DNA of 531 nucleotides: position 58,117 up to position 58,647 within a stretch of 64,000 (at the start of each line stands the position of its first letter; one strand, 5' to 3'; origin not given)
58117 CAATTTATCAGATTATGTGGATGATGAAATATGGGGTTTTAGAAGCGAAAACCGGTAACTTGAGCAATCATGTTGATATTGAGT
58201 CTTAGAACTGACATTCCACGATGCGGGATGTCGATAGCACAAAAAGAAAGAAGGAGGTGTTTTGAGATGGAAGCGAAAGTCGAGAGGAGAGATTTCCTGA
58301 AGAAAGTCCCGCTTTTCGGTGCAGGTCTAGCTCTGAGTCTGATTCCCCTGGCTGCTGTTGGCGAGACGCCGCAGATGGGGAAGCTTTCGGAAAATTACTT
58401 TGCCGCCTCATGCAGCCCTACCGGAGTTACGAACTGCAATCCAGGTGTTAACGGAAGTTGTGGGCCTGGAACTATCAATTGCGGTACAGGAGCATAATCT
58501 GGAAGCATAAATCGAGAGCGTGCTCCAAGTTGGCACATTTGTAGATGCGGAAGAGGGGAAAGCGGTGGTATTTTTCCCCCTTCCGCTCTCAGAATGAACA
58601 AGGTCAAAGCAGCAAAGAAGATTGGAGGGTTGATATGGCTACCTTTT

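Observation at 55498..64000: Candidate RiPP cluster: Tat-signal-like Cys-rich peptide + RRE-rSAM/SPASM maturase + GT4 + ABC transporters + MT, headed by an ECF sigma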

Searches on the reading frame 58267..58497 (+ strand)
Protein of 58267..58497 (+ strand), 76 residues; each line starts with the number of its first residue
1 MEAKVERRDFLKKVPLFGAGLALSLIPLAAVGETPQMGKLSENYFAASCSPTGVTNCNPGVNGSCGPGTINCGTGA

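Call 3: search_protein_families(library=ncbifam, proteins=[window:58267-58497:+], max_evalue=0.01)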
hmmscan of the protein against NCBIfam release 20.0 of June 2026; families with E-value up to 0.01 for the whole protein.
window:58267-58497:+ (76 aa): 1 family
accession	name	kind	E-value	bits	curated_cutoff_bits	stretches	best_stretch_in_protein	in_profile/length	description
TIGR01409.1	TAT_signal_seq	domain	0.0081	16.5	16.7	0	5-27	1-22/29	twin-arginine translocation signal domain-containing protein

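Call 4: search_protein_families(library=pfam, proteins=[window:58267-58497:+], max_evalue=0.01)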
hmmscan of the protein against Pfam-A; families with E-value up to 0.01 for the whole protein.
window:58267-58497:+ (76 aa): 0 families

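Call 7: find_homologous_proteins(query=window:58267-58497:+, max_evalue=0.01)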
Query window:58267-58497:+ (76 aa): 1 proteins with E <= 0.01 among 2 candidates.
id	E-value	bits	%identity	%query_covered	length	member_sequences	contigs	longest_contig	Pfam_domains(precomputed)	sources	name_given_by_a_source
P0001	3.1e-44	165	100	100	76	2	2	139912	-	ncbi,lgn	-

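Call 9: find_encoding_contigs(protein=P0001, flank=10000, max_places=6)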
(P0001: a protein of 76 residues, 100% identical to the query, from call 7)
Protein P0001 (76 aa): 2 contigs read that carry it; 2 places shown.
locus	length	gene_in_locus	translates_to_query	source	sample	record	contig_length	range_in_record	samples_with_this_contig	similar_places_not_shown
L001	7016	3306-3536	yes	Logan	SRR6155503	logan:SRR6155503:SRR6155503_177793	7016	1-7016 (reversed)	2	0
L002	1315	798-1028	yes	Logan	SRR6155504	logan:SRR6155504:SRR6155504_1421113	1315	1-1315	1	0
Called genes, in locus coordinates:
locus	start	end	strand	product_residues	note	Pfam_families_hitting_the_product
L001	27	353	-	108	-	-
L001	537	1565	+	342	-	PF07638:Sigma70_ECF (weak), PF04542:Sigma70_r2, PF08281:Sigma70_r4_2, PF04545:Sigma70_r4 (weak)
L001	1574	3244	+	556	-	PF00534:Glycos_transf_1, PF13692:Glyco_trans_1_4, PF13524:Glyco_trans_1_2 (faint)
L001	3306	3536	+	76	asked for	-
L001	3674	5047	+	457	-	PF05402:PqqD, PF04055:Radical_SAM, PF13186:SPASM (weak)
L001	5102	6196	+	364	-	PF02463:SMC_N (faint), PF00005:ABC_tran, PF13304:AAA_21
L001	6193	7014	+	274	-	?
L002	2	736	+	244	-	?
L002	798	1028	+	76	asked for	-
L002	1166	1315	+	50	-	?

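Call 35: find_homologous_proteins(query=A1, max_evalue=0.001)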
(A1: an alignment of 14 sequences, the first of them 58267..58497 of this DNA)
Query A1 (14 sequences) (76 aa, profile of the alignment): 22 proteins with E <= 0.001 among 5966 candidates.
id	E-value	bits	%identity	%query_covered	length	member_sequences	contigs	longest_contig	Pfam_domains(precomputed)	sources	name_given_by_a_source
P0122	2.6e-27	112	47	86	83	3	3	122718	-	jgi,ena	jgi:hypothetical protein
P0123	1.2e-26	110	49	95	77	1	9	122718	-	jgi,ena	jgi:hypothetical protein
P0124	1.9e-26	110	48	91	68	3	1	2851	-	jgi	jgi:hypothetical protein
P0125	6.2e-26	108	65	53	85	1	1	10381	-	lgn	-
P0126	4.6e-25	105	51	93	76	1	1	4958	-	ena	-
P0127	1.5e-23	100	36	93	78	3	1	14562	-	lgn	-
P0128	1.8e-23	100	35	93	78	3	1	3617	-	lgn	-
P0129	2.2e-23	100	36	92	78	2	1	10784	-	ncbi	-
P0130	2.6e-23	100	44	88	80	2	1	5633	-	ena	-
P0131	5.6e-23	99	48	95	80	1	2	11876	-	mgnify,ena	mgnify:CR=1 FL=1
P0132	1.6e-22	97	65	49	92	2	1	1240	-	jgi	jgi:hypothetical protein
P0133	2.5e-21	93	52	96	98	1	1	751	-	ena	-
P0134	3.4e-21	93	61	53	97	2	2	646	-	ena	-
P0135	6.8e-21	92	47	91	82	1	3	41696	-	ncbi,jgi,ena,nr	ncbi:hypothetical protein J7M22_03750 [Candidatus Poribacteria bacterium]|nr:hypothetical protein [C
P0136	8.0e-21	92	46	88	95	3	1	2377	-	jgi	-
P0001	2.7e-20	90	100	100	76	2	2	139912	-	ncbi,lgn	-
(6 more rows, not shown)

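Call 53: search_protein_families(library=ncbifam, alignment_id=A2, max_evalue=0.1)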
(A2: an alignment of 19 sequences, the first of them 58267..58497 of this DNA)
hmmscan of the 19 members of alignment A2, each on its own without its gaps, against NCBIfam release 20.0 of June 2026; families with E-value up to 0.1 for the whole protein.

A. member 1, window:58267-58497:+ (76 aa): 1 family
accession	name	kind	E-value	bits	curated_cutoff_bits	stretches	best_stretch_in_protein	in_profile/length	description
TIGR01409.1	TAT_signal_seq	domain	0.0081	16.5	16.7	1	5-27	1-22/29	twin-arginine translocation signal domain-containing protein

B. families by the number of members that match (of 19 scanned): 5 families
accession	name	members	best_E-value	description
TIGR01409.1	TAT_signal_seq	10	0.00021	twin-arginine translocation signal domain-containing protein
TIGR02811.1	formate_TAT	1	0.002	formate dehydrogenase region TAT target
NF050044.1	rSAM_RiPP_KIS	1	0.04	KIS family RaS-RiPP peptide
TIGR04519.1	MoCo_extend_TAT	1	0.085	TAT-variant-translocated molybdopterin oxidoreductase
NF038009.1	TatB_1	1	0.099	twin-arginine translocation system-associated protein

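Call 59: search_protein_representatives(alignment_id=A2)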
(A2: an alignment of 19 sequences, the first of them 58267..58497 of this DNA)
Query: 19 sequences, 80 profile positions. Proteins with E-value up to 0.001 (for the whole library): 5; up to 1e-10: 4; up to 1e-30: 0. The best 5 are listed.
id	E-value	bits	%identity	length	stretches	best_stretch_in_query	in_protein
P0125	6.1e-28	113.1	-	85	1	1-79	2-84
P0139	2.5e-21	91.9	-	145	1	4-78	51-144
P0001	1.8e-18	82.7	-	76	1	4-78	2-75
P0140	2.4e-15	72.7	-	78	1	2-78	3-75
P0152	2.2e-05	40.8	-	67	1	25-70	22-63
